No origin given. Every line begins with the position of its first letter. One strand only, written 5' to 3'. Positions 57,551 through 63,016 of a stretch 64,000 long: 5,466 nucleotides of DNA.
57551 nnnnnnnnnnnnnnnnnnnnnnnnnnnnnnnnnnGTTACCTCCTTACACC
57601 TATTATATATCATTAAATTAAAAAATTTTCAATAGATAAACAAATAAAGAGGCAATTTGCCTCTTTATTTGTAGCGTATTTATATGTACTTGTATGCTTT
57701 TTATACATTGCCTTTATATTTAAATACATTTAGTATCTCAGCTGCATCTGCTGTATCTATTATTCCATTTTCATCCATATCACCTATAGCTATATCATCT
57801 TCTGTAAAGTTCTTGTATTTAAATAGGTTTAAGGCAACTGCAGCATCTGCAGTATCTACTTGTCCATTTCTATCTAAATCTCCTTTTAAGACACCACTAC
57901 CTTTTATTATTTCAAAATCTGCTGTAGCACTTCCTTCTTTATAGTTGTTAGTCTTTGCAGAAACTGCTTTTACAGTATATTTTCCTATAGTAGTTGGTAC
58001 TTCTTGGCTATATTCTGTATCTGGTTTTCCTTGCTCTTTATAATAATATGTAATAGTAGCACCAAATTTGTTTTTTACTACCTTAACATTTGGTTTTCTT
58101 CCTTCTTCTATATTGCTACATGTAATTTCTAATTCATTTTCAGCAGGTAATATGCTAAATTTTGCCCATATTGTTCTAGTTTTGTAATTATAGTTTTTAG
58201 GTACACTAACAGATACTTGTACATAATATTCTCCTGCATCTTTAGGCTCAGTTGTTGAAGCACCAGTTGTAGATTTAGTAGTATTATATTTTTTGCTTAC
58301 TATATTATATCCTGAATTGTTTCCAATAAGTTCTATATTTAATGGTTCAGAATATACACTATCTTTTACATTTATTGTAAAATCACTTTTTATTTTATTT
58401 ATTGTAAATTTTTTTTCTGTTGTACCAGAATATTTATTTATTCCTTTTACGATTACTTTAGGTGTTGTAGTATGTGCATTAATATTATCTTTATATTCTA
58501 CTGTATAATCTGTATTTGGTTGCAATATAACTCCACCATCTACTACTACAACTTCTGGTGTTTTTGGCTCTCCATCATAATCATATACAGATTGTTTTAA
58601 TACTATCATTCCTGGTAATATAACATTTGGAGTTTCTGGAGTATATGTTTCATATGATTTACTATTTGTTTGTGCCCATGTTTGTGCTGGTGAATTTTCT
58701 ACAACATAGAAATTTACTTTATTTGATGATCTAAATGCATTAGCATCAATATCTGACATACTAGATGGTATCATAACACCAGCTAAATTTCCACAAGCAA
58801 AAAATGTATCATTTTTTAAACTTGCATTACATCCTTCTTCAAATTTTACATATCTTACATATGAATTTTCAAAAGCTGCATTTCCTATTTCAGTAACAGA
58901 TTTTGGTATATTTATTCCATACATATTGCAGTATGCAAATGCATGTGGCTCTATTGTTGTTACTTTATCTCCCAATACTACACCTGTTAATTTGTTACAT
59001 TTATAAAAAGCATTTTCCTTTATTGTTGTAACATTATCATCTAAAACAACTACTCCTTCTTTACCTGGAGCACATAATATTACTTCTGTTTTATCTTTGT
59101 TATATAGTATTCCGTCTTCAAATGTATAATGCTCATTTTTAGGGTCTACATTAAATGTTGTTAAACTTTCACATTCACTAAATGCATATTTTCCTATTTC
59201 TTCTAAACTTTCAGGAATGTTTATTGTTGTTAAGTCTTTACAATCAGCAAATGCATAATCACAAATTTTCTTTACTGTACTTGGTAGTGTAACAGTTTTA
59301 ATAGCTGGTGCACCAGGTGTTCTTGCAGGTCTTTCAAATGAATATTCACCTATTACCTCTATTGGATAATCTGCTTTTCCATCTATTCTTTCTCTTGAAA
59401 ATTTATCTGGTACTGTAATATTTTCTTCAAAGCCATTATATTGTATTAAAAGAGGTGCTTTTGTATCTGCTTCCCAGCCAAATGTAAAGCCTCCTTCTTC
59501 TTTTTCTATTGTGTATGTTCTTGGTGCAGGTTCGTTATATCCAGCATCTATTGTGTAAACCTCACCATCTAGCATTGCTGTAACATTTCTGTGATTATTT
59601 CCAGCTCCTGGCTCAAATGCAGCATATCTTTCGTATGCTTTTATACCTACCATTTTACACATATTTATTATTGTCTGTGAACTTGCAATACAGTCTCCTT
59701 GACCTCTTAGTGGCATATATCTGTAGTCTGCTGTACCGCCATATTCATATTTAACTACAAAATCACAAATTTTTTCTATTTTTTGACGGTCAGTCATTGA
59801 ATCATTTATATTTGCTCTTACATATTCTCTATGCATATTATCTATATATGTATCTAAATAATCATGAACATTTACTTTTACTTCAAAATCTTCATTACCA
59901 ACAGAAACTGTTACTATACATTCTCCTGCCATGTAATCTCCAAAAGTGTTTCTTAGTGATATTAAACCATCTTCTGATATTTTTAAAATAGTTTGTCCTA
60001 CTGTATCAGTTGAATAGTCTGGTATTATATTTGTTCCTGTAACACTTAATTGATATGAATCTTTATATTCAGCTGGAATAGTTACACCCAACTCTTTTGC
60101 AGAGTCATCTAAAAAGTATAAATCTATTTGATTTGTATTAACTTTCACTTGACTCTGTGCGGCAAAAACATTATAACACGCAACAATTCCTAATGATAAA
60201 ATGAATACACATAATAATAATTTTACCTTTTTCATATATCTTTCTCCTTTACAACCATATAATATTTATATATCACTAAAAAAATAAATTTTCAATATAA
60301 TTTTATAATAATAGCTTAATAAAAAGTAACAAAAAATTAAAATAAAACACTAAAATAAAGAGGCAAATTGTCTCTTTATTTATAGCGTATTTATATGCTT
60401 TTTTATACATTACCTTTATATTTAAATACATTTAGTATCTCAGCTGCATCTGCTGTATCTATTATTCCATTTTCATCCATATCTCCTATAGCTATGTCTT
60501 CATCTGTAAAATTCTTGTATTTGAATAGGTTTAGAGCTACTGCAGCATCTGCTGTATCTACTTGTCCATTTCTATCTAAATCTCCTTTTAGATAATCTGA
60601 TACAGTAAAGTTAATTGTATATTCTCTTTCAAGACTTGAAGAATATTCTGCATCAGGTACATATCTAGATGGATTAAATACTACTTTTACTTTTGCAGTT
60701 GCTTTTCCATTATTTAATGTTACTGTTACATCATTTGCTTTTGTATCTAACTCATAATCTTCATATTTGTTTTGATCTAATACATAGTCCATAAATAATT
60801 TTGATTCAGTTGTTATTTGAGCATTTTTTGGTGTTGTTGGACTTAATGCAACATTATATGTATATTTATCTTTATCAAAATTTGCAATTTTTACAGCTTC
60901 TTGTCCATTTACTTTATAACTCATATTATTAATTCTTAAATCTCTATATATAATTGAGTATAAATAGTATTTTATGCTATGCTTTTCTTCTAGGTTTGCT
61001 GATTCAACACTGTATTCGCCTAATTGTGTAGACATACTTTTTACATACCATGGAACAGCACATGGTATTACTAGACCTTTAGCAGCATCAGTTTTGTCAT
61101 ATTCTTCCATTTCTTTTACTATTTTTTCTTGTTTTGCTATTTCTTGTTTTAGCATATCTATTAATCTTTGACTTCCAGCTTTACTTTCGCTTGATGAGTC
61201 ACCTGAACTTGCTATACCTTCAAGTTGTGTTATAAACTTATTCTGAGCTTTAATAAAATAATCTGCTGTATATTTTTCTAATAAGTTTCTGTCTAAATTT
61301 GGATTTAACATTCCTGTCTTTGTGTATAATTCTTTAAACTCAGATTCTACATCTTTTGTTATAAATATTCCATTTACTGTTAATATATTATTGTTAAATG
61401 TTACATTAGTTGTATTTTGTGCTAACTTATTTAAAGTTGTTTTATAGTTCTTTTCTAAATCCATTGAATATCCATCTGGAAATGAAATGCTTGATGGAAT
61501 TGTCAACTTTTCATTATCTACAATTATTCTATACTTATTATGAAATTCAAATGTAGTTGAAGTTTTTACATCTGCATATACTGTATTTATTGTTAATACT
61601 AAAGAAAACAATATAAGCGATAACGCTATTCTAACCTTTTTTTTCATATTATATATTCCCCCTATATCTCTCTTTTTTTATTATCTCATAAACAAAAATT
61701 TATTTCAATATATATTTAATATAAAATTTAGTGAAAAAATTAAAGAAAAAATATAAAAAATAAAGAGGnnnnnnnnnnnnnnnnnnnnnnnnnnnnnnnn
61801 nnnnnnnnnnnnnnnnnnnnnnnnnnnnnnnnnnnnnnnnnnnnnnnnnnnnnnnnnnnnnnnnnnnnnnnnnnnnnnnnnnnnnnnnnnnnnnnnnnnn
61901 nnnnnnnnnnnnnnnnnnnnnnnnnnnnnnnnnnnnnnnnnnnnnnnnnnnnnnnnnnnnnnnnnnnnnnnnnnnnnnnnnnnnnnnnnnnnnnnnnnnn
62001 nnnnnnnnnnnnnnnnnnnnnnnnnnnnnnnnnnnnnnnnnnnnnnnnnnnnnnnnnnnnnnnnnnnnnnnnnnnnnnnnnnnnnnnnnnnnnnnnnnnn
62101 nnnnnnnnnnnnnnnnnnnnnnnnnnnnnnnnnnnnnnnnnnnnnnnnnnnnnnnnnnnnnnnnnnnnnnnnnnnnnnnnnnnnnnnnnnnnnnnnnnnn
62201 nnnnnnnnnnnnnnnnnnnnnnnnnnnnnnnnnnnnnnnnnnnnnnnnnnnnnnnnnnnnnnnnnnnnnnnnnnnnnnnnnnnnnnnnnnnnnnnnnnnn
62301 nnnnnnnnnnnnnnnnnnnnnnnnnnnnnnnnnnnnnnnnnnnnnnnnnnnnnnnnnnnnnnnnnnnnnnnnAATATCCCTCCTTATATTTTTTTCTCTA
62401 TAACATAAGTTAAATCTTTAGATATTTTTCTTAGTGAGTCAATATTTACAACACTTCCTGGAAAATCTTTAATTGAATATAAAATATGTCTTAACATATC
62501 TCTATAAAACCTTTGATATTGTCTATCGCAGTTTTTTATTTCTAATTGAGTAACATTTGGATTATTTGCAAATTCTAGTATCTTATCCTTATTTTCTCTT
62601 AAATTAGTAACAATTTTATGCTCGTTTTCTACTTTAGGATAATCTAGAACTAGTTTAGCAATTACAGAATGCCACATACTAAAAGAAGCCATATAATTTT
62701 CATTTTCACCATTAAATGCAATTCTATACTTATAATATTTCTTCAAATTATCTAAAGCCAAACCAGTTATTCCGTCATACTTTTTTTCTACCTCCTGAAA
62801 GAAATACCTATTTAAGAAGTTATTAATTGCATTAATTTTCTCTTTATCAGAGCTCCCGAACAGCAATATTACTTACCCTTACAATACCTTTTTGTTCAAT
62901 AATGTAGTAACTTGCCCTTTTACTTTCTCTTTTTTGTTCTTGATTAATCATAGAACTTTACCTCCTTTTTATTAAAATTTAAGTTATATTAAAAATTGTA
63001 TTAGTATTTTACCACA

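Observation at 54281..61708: Array of five monocistronic dockerin-tagged secreted proteins whose cargo is not carbohydrate-active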

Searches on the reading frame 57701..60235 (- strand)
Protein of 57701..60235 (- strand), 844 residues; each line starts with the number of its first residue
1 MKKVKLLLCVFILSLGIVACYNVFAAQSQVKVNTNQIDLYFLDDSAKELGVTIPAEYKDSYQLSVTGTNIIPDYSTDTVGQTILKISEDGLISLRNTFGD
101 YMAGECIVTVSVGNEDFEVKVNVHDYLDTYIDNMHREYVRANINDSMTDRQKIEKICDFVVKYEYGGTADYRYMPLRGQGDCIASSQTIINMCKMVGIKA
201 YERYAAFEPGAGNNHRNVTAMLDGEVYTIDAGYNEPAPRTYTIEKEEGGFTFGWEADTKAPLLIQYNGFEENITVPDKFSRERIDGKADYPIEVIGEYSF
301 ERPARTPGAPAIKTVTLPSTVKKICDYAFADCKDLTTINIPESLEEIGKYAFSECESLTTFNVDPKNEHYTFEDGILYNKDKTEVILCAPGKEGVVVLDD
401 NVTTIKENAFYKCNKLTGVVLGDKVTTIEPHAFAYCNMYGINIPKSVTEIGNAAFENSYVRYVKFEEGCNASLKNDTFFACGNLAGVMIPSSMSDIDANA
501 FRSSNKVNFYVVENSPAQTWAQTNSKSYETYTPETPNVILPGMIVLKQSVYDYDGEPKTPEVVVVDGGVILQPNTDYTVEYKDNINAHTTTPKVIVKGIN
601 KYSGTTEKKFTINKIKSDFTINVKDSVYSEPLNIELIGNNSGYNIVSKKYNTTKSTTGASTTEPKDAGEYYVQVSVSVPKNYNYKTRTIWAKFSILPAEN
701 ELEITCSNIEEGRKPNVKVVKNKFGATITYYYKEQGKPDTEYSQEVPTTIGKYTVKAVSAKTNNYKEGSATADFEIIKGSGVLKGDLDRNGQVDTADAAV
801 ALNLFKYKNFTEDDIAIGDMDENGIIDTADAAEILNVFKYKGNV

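Call 3: search_protein_families(library=pfam, proteins=[window:57701-60235:-], max_evalue=0.1)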
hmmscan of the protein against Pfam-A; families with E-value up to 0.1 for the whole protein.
window:57701-60235:- (844 aa): 6 families
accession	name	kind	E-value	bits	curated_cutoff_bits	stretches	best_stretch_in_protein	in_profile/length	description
PF13306.12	LRR_5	-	6.1e-41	139.7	27.7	2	396-507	16-126/127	BspA type Leucine rich repeat region (6 copies)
PF13229.12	Beta_helix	-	5.2e-05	23.4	25.9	1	394-503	2-112/158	Right handed beta helix region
PF13855.12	LRR_8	-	0.0026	17.9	27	0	322-363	14-56/61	Leucine rich repeat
PF00404.24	Dockerin_1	-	0.0089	16.7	22.9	1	784-834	1-52/57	Dockerin type I domain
PF01841.26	Transglut_core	-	0.042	14.6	23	0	144-200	9-72/108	Transglutaminase-like superfamily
PF18887.5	MBG_3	-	0.1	13.2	25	1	712-778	14-70/72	MBG domain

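Call 49: search_protein_families(library=ncbifam, proteins=[window:57701-60235:-], max_evalue=0.01)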
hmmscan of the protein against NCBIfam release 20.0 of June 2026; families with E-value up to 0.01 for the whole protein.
window:57701-60235:- (844 aa): 2 families
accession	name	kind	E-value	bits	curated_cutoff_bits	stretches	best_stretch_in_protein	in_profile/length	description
NF047961.1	adhesin_HupY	equivalog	2e-15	56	1250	2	310-355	186-231/978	leucine-rich repeat adhesin HupY/LrrG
NF045861.1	glide_Gli349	exception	5.7e-10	36.5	1750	1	400-460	2686-2746/3169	gliding machinery surface structure protein Gli349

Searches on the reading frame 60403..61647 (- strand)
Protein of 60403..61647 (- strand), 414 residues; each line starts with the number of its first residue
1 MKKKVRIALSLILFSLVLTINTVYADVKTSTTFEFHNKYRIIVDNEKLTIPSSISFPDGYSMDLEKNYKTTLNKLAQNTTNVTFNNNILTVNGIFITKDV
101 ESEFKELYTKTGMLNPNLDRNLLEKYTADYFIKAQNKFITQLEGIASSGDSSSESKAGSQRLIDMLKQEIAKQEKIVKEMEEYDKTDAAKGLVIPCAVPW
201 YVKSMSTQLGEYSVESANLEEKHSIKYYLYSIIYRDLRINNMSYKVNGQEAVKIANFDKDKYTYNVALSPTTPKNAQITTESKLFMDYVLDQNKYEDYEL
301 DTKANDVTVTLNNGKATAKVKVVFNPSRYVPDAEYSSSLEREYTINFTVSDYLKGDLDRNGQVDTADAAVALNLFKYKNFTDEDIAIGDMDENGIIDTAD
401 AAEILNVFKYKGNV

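Call 3: search_protein_families(library=pfam, proteins=[window:60403-61647:-], max_evalue=0.1)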
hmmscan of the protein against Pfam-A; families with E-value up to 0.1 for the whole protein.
window:60403-61647:- (414 aa): 1 family
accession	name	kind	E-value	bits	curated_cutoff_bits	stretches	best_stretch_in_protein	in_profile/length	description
PF00404.24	Dockerin_1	-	0.0017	19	22.9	1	354-404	1-52/57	Dockerin type I domain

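Call 49: search_protein_families(library=ncbifam, proteins=[window:60403-61647:-], max_evalue=0.01)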
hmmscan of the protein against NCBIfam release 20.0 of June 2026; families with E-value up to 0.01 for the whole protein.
window:60403-61647:- (414 aa): 0 families

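Call 50: search_protein_families(library=phrogs, proteins=[window:60403-61647:-], max_evalue=0.01)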
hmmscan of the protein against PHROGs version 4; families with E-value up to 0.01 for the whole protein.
window:60403-61647:- (414 aa): 0 families

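Call 77: list_cluster_members(proteins=[P0017, window:60403-61647:-, window:6723-8528:+])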
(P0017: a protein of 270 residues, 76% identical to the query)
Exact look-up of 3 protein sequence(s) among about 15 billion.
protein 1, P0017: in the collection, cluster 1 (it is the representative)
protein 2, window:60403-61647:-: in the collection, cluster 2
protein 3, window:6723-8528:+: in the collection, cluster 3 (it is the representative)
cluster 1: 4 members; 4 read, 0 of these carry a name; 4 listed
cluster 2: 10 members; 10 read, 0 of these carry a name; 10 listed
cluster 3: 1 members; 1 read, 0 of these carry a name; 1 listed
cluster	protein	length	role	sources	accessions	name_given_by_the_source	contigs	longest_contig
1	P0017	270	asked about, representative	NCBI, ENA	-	-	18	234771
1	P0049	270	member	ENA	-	-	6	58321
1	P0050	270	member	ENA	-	-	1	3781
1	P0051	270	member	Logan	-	-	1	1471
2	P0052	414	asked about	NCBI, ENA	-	-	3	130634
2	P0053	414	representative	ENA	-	-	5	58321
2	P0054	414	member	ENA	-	-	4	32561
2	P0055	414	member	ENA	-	-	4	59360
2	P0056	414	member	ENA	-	-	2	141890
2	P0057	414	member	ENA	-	-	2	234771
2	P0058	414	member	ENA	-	-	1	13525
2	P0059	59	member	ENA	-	-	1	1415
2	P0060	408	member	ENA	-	-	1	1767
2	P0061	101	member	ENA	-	-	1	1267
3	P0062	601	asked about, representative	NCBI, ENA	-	-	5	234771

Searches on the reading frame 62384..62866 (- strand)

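Call 6: search_protein_families(library=pfam, proteins=[window:62384-62866:-], max_evalue=0.01)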
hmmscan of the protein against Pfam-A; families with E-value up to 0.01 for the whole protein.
window:62384-62866:- (160 aa): 0 families

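Call 49: search_protein_families(library=ncbifam, proteins=[window:62384-62866:-], max_evalue=0.01)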
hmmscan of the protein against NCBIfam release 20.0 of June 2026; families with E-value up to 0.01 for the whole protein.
window:62384-62866:- (160 aa): 1 family
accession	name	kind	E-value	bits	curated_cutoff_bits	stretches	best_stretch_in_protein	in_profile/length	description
NF050800.1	HP0895_fam_antitoxin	equivalog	0.0082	16.2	200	0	8-64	54-109/116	type II toxin-antitoxin system HP0895 family antitoxin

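Call 50: search_protein_families(library=phrogs, proteins=[window:62384-62866:-], max_evalue=0.01)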
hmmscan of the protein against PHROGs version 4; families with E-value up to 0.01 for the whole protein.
window:62384-62866:- (160 aa): 0 families
